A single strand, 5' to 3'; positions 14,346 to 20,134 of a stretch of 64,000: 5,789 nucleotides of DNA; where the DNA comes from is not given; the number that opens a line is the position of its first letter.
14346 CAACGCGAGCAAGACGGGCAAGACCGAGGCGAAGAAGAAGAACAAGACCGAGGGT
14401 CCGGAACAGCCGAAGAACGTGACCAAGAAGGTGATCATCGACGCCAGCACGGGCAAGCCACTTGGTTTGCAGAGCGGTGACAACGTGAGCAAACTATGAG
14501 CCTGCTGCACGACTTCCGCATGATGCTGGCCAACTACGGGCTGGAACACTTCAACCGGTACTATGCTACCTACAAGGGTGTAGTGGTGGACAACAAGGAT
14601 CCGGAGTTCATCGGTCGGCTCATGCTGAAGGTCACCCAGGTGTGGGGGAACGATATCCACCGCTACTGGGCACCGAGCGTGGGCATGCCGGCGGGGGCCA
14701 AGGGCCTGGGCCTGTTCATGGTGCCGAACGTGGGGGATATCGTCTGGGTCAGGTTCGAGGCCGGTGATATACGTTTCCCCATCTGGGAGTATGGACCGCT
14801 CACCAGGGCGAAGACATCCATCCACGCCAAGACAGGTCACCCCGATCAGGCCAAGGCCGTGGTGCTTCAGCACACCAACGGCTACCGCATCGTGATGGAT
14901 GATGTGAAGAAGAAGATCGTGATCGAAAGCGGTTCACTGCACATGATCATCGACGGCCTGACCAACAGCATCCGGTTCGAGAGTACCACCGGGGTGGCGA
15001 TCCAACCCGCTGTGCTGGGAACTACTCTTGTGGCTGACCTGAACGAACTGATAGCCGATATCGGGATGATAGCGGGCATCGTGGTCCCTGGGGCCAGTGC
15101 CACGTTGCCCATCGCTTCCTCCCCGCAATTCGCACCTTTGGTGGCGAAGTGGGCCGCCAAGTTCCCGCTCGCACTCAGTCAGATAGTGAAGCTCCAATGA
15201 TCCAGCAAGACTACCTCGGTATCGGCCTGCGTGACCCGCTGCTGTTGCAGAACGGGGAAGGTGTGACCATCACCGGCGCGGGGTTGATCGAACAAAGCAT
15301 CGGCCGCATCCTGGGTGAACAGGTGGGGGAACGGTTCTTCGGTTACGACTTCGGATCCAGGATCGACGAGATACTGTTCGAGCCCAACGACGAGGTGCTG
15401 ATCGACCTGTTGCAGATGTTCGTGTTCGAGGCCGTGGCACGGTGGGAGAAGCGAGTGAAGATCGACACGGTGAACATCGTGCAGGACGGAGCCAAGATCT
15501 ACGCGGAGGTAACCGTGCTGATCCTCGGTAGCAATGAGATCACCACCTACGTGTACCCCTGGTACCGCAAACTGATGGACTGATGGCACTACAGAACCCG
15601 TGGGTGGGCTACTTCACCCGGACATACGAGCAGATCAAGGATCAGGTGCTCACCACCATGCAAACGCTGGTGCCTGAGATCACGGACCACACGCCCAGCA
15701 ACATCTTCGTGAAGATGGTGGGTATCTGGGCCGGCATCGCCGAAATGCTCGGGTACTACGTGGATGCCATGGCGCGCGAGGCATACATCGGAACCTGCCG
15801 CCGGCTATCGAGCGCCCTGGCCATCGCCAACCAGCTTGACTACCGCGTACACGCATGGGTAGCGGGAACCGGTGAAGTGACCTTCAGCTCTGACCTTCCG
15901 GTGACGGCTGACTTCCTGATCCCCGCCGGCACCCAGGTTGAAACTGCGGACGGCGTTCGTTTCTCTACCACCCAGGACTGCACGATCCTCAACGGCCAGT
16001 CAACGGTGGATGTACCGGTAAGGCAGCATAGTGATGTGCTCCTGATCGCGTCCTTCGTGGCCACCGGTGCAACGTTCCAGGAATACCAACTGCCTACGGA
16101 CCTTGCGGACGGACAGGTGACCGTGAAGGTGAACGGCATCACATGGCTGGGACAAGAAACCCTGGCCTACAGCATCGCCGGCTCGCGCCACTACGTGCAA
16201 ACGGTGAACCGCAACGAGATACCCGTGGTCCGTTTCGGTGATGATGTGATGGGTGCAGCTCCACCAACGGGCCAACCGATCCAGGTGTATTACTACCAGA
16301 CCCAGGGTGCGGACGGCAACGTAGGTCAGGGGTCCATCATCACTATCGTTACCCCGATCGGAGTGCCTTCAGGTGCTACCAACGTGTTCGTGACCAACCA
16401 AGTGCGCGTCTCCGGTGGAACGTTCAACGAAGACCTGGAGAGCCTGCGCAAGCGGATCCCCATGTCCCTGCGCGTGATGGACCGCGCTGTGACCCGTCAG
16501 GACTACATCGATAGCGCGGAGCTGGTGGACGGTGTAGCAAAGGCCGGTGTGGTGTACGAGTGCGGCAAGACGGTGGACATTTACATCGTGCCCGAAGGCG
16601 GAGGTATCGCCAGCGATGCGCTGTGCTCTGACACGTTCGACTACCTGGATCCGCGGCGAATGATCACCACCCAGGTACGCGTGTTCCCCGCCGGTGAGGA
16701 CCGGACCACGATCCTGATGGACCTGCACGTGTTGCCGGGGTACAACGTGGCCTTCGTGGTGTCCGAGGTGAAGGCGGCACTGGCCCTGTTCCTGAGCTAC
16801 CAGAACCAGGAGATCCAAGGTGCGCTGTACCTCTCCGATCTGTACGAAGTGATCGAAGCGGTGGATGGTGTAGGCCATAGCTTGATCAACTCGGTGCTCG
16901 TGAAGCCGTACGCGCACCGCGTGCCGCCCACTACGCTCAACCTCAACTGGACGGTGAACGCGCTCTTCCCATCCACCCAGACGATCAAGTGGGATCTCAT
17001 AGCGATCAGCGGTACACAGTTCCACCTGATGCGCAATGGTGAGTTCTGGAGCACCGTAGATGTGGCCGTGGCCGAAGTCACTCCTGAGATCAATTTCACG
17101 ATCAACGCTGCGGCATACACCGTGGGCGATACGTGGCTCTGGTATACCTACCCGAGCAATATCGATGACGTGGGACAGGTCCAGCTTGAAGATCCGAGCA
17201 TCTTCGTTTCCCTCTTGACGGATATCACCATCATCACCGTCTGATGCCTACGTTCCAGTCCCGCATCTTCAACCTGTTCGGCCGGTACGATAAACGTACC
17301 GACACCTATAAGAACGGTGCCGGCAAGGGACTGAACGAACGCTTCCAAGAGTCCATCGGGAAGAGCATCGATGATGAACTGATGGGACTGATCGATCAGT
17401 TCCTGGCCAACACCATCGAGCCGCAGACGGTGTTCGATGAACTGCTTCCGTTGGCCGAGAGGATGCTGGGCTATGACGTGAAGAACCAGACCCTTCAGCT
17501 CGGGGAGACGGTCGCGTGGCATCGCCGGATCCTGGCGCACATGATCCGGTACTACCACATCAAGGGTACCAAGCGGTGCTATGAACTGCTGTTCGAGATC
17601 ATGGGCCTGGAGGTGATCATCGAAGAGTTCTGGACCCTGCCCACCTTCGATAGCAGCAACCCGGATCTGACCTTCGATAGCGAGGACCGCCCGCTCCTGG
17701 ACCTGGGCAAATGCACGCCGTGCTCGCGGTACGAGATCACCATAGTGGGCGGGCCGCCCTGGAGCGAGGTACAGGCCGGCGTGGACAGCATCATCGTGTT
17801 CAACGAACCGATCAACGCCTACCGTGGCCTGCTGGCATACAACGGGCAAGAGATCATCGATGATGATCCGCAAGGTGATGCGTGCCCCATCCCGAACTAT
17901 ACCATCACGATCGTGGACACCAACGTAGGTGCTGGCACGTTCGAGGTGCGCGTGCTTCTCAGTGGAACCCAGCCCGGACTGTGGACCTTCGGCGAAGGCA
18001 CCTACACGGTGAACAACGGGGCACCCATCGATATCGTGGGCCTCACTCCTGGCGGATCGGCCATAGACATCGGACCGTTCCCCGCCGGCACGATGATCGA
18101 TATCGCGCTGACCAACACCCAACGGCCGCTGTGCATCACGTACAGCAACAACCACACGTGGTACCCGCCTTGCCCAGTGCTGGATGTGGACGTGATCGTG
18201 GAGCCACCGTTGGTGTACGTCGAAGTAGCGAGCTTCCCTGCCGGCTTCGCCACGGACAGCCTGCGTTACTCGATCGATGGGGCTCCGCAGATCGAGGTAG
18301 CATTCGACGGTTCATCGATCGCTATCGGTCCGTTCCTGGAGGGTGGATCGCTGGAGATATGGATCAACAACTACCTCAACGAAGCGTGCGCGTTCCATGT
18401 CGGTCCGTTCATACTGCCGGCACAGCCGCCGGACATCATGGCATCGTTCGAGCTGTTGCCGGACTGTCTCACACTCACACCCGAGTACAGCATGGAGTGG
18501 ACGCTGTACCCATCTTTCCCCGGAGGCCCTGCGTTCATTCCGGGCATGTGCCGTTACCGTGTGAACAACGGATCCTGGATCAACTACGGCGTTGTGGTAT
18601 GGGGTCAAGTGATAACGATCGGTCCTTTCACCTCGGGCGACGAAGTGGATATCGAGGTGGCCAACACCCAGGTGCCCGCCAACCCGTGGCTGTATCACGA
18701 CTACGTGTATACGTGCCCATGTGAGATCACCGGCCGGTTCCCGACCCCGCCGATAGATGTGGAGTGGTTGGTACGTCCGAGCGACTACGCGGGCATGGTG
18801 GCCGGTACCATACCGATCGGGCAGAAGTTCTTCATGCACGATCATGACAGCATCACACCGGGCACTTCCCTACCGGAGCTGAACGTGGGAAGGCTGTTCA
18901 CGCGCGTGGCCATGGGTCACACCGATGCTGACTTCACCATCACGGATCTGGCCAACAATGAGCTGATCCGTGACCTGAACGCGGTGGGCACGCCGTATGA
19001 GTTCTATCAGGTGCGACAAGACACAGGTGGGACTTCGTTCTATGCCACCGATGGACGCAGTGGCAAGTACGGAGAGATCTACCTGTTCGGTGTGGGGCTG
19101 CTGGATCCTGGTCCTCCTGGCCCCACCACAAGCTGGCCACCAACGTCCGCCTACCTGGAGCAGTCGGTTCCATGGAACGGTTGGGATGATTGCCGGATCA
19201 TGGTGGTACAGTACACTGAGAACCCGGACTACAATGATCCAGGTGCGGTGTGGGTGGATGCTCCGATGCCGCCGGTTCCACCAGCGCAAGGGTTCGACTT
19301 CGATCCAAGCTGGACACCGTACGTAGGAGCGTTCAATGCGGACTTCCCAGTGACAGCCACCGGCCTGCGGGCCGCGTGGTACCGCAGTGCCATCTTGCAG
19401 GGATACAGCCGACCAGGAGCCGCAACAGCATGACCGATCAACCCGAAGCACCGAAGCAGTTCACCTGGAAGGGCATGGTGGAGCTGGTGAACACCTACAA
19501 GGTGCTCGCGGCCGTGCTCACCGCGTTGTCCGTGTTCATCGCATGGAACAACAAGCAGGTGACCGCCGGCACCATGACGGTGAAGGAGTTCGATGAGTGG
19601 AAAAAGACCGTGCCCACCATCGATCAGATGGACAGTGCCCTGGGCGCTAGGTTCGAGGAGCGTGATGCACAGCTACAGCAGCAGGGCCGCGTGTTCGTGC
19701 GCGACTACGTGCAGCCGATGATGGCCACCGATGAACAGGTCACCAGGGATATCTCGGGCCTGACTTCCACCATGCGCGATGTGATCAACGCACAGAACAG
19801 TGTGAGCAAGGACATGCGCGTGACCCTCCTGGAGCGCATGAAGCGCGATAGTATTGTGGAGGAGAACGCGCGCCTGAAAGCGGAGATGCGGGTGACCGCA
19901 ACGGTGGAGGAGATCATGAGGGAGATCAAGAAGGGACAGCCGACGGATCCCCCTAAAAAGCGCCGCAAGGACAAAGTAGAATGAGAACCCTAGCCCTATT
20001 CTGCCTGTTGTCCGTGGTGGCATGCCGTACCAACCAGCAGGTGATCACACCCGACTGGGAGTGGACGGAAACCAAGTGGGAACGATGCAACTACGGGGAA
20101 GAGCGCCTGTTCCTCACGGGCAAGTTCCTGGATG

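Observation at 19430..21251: Three non-structural-looking genes, including a PP2C/SpoIIE phosphatase, embedded in the baseplate-fiber operon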

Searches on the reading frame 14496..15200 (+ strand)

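Call 3: search_protein_families(library=pfam, proteins=[window:14496-15200:+], max_evalue=0.1)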
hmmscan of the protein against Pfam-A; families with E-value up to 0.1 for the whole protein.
window:14496-15200:+ (234 aa): 1 family
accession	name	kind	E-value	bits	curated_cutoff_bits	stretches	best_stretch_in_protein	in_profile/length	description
PF04717.18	Phage_base_V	-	2.5e-15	57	23.8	1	26-97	1-70/75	Type VI secretion system/phage-baseplate injector OB domain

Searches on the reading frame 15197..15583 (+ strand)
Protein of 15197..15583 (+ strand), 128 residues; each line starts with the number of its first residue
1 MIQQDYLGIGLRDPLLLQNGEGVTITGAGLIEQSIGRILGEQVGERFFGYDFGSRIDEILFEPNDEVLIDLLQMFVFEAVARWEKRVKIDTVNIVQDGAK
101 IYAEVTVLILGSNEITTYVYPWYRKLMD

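Call 3: search_protein_families(library=pfam, proteins=[window:15197-15583:+], max_evalue=0.1)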
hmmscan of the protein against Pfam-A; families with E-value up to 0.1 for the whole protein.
window:15197-15583:+ (128 aa): 1 family
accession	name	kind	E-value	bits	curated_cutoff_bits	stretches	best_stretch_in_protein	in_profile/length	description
PF04965.19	GPW_gp25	-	5.5e-10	39.4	27.2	1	31-106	7-88/96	Baseplate wedge protein gp25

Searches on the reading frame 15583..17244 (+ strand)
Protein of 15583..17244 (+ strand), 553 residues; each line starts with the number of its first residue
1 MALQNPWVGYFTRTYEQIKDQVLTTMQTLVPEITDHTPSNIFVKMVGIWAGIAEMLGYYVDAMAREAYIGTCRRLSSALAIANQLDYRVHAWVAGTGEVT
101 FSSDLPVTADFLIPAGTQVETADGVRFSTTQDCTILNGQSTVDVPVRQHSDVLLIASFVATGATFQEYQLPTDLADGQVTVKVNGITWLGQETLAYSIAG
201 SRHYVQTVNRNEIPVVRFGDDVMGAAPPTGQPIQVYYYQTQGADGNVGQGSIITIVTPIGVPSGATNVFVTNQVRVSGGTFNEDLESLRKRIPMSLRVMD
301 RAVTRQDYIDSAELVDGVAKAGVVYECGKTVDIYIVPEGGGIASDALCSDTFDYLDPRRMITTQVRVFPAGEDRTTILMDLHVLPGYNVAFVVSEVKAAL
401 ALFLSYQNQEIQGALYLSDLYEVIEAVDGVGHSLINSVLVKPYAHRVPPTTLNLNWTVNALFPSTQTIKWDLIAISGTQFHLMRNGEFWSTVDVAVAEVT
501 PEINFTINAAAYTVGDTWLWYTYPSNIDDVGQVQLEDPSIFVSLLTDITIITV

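Call 3: search_protein_families(library=pfam, proteins=[window:15583-17244:+], max_evalue=0.1)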
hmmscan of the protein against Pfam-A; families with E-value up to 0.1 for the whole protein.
window:15583-17244:+ (553 aa): 1 family
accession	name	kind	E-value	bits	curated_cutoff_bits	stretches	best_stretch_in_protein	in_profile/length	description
PF04865.19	Baseplate_J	-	2.5e-29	102.8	21.1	2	239-420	72-252/255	Baseplate J-like protein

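Call 4: search_protein_families(library=phrogs, proteins=[window:15583-17244:+], max_evalue=0.01)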
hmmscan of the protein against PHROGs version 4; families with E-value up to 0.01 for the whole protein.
window:15583-17244:+ (553 aa): 8 families
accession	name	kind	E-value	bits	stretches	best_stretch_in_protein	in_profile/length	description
phrog_6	-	tail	1.7e-37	130.3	1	9-470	66-403/548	baseplate wedge subunit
phrog_219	-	tail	9.4e-27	94.8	1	14-313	10-324/598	baseplate wedge subunit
phrog_1369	-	tail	6.2e-19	69.1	1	45-291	34-280/489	baseplate protein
phrog_1608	-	tail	3.8e-11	43.8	1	277-430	2-161/192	tail protein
phrog_2103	-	tail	0.00072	20.1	1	13-144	6-131/162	baseplate protein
phrog_10646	-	tail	0.0011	17.9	1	15-95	33-114/1142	baseplate wedge subunit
phrog_4226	-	tail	0.005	17.2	1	282-431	44-195/228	baseplate protein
phrog_21670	-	unknown function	0.0072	16.9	0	87-145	83-140/152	-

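Call 87: find_related_loci(query=window:15583-17244:+, collection=viral_contigs, flank=10000)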
Query window:15583-17244:+ (553 aa) in viral_contigs; peptide patterns used: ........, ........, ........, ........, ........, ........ (x = any residue, [..] = any of these).
5 stretches matched a pattern, but none encodes a relative of the query by tblastn (E <= 1e-3).
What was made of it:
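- Tried and rejected: A pattern scan of IMG/VR with the baseplate J protein found no close relatives of this phage (call 87).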

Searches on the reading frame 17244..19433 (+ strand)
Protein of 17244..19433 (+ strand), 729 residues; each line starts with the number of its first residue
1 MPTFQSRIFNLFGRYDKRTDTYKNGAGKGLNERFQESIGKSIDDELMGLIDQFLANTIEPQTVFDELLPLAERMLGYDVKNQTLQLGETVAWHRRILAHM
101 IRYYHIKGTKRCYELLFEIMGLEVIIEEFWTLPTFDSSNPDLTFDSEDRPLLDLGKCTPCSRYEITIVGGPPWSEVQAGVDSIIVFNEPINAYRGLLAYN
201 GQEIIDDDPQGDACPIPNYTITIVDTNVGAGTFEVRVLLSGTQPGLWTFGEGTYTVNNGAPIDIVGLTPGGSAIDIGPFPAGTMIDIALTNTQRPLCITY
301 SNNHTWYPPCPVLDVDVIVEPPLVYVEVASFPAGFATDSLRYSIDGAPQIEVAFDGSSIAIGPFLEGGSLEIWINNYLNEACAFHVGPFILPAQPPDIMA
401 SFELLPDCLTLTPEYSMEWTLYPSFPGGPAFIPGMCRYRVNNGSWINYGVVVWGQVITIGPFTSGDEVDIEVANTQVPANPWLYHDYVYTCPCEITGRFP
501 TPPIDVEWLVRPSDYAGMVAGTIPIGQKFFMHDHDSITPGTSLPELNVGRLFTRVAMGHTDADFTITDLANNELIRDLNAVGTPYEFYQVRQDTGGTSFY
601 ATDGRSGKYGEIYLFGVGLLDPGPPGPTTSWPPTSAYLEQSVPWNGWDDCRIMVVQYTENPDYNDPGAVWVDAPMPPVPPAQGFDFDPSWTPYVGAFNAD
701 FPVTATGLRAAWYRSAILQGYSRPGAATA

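Call 3: search_protein_families(library=pfam, proteins=[window:17244-19433:+], max_evalue=0.1)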
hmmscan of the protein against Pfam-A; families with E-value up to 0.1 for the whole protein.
window:17244-19433:+ (729 aa): 0 families

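Call 4: search_protein_families(library=phrogs, proteins=[window:17244-19433:+], max_evalue=0.01)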
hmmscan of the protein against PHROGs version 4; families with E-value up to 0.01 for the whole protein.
window:17244-19433:+ (729 aa): 0 families

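Call 40: search_protein_families(library=padloc, proteins=[window:17244-19433:+], max_evalue=0.01)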
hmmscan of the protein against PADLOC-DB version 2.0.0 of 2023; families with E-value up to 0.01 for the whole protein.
window:17244-19433:+ (729 aa): 0 families

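Call 41: search_protein_families(library=ncbifam, proteins=[window:17244-19433:+], max_evalue=0.01)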
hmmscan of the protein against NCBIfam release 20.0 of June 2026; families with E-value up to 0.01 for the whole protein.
window:17244-19433:+ (729 aa): 0 families

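Call 78: search_solved_structures(query=window:17244-19433:+, max_evalue=1)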
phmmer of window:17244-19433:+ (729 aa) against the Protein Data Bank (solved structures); distinct sequences matched with E-value up to 1: 0.
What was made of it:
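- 17244..19433 (+): 729-aa protein directly after Baseplate_J. It holds the gpI/fibre slot by position and carries three tandem repeats of about 90 aa. It is probably a baseplate-distal or receptor-binding protein. No Pfam, PHROG or PDB hit (calls 3, 4, 78).
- Checked: The 'gpI-like' label for the 729-aa gene is positional only; it has no profile hit (calls 3, 4, 78).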

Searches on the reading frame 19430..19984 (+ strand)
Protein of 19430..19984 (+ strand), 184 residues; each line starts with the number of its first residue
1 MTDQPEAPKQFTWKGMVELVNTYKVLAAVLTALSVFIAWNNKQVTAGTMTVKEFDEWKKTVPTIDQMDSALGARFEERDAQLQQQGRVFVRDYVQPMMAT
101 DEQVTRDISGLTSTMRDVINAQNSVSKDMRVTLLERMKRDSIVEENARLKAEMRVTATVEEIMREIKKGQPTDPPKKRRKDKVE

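Call 3: search_protein_families(library=pfam, proteins=[window:19430-19984:+], max_evalue=0.1)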
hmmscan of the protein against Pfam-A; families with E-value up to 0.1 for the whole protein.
window:19430-19984:+ (184 aa): 0 families

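Call 4: search_protein_families(library=phrogs, proteins=[window:19430-19984:+], max_evalue=0.01)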
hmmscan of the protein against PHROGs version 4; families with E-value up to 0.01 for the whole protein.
window:19430-19984:+ (184 aa): 0 families

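Call 40: search_protein_families(library=padloc, proteins=[window:19430-19984:+], max_evalue=0.01)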
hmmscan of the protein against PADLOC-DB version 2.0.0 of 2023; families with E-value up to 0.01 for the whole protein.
window:19430-19984:+ (184 aa): 0 families

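Call 41: search_protein_families(library=ncbifam, proteins=[window:19430-19984:+], max_evalue=0.01)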
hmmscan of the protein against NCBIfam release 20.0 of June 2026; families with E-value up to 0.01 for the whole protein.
window:19430-19984:+ (184 aa): 1 family
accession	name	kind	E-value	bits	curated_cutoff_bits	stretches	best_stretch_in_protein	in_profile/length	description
TIGR02607.1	antidote_HigA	equivalog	0.0095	15.8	47.7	0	86-135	8-57/81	HigA family addiction module antitoxin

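Call 52: search_dna_similar(query=window:19430-19984:+, collection=phages, mode=protein, max_evalue=0.01, max_rows=15)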
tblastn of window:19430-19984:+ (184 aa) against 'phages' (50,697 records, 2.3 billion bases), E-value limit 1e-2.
No match.

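Call 54: find_homologous_proteins(query=window:19430-19984:+, max_evalue=0.01)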
Query window:19430-19984:+ (184 aa): 1 proteins with E <= 0.01 among 288 candidates.
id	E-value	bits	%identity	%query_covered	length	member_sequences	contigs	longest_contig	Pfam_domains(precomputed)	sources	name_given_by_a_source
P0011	3.0e-112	390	100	100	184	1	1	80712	-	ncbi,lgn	-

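Call 81: search_solved_structures(query=window:19430-19984:+, max_evalue=1)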
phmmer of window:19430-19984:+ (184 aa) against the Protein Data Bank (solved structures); distinct sequences matched with E-value up to 1: 0.
